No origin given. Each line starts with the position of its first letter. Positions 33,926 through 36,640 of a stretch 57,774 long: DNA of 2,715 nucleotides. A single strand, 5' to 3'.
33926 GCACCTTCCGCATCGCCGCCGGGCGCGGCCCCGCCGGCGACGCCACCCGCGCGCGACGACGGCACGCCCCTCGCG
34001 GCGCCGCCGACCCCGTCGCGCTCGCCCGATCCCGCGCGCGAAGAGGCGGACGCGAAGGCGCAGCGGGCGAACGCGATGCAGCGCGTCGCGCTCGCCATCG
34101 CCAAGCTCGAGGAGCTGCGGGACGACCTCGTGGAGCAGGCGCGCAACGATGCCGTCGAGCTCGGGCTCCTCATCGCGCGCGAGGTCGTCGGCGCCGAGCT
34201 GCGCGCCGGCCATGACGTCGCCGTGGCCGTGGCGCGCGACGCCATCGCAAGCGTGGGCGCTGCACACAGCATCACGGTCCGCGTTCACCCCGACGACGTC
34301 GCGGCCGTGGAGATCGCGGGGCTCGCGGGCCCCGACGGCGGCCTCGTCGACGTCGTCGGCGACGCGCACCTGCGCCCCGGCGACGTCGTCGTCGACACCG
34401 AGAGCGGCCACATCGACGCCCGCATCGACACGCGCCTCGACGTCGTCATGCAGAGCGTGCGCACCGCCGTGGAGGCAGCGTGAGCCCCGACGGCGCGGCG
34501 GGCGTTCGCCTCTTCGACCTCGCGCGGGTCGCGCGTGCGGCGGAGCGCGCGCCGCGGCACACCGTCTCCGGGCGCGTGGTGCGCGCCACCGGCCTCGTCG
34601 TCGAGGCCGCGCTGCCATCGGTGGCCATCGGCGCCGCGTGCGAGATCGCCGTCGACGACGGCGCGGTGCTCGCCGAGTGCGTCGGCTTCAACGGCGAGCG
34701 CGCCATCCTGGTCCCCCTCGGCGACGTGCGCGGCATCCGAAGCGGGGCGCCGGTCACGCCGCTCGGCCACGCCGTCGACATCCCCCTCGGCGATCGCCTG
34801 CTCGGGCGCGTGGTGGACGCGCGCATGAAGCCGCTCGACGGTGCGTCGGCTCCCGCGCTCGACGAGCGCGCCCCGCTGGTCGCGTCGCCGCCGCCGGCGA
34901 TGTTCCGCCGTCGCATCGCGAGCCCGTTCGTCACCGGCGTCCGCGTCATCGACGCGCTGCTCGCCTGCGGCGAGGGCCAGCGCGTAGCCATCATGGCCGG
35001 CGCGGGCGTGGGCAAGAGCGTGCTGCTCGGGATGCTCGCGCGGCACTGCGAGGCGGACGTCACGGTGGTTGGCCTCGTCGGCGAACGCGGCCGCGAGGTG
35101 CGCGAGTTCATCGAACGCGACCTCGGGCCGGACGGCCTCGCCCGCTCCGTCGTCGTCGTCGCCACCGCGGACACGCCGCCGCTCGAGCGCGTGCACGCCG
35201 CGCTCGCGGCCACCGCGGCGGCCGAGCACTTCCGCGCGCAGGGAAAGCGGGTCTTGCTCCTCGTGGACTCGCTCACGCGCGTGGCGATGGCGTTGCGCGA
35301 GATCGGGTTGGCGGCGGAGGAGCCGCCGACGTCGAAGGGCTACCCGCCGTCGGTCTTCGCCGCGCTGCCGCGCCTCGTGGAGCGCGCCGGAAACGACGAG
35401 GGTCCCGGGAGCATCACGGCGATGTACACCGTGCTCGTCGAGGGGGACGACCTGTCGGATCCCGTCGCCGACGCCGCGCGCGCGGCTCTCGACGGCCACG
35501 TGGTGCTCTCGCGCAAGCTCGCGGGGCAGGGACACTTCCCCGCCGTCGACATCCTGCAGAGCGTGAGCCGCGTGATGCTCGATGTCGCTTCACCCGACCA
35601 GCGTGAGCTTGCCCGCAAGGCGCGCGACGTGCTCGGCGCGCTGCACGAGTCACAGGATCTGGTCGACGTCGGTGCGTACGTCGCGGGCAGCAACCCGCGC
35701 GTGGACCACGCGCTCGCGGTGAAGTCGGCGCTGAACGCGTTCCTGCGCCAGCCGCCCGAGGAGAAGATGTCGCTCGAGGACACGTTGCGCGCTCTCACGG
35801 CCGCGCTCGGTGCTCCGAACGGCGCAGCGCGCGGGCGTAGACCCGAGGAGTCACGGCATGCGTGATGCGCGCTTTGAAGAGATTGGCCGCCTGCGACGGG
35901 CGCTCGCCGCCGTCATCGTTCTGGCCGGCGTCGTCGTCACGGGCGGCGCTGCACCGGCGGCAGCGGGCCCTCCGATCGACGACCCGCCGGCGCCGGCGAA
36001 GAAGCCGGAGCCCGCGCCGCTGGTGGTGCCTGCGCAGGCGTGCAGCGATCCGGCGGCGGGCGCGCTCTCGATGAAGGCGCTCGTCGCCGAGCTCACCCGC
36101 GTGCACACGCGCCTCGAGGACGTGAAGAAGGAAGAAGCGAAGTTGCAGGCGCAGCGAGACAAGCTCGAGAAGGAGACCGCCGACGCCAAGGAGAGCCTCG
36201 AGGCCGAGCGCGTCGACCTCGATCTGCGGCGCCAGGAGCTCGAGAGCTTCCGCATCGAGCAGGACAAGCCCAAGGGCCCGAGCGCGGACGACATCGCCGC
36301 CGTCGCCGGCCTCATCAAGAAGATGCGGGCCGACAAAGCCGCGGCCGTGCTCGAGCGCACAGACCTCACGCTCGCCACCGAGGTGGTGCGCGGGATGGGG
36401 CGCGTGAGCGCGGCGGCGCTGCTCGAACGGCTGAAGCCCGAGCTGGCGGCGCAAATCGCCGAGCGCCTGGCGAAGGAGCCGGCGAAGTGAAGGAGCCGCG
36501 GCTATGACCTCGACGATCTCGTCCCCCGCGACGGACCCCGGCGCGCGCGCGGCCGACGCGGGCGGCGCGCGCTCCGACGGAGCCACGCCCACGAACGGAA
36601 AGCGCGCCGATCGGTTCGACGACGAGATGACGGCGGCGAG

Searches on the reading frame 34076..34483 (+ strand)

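Call 13: search_protein_families(library=pfam, proteins=[window:34076-34483:+], max_evalue=0.0001)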
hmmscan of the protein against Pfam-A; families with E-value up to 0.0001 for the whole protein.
window:34076-34483:+ (135 aa): 1 family
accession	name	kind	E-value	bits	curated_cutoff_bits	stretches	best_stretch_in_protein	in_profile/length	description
PF02108.21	FliH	-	9.2e-19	68.1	24.1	1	2-122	5-126/128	Flagellar assembly protein FliH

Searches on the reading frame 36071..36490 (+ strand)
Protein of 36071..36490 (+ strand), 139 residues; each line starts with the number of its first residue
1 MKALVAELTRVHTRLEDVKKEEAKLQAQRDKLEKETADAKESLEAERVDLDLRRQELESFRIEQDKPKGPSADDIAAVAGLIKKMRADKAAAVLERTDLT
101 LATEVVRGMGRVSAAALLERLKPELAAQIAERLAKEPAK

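Call 13: search_protein_families(library=pfam, proteins=[window:36071-36490:+], max_evalue=0.0001)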
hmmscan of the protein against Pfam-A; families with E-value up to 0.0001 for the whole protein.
window:36071-36490:+ (139 aa): 0 families

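Call 61: search_protein_families(library=pfam, proteins=[window:36071-36490:+], max_evalue=1)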
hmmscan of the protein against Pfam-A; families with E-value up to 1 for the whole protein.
window:36071-36490:+ (139 aa): 17 families
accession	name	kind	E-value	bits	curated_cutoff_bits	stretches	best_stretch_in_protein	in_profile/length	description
PF03448.22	MgtE_N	-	0.00033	21.6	25.9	1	76-134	4-62/102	MgtE intracellular N domain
PF14841.11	FliG_M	-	0.00037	21.1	25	2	78-110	16-48/76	FliG middle domain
PF07926.17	TPR_MLP1_2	-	0.015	15.7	36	1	5-59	56-110/129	TPR/MLP1/MLP2-like protein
PF24590.1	DUF7615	-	0.019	15.8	27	1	25-117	16-103/106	Domain of unknown function (DUF7615)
PF07321.17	YscO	-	0.02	15.4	28.8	1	14-66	67-119/149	Type III secretion protein YscO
PF10186.14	ATG14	-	0.032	13.8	33.2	1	12-61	68-117/347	Vacuolar sorting 38 and autophagy-related subunit 14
PF21356.2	Vps27_GAT-like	-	0.038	14.7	27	1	73-111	3-42/71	Vacuolar protein sorting-associated protein 27, GAT-like domain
PF16331.10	TolA_bind_tri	-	0.042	14.4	30.1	1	8-59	20-71/76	TolA binding protein trimerisation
PF06637.16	PV-1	-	0.048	12.9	30.1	1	19-59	347-387/439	PV-1 protein (PLVAP)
PF00237.24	Ribosomal_L22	-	0.11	13.1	28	1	73-106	11-44/104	Ribosomal protein L22p/L17e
PF11180.13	DUF2968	-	0.12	12.4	27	1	6-65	85-144/180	Protein of unknown function (DUF2968)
PF01920.25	Prefoldin_2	-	0.16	12.4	27.6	1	9-45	65-101/106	Prefoldin subunit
PF14362.11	DUF4407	-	0.17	11.6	31.3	1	16-131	130-224/297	Domain of unknown function (DUF4407)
PF06810.17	Phage_scaffold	-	0.26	11.7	35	1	2-86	44-122/170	Phage capsid assembly scaffolding protein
PF11559.13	ADIP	-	0.27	11.7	34.3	1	4-61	71-128/151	Afadin- and alpha -actinin-Binding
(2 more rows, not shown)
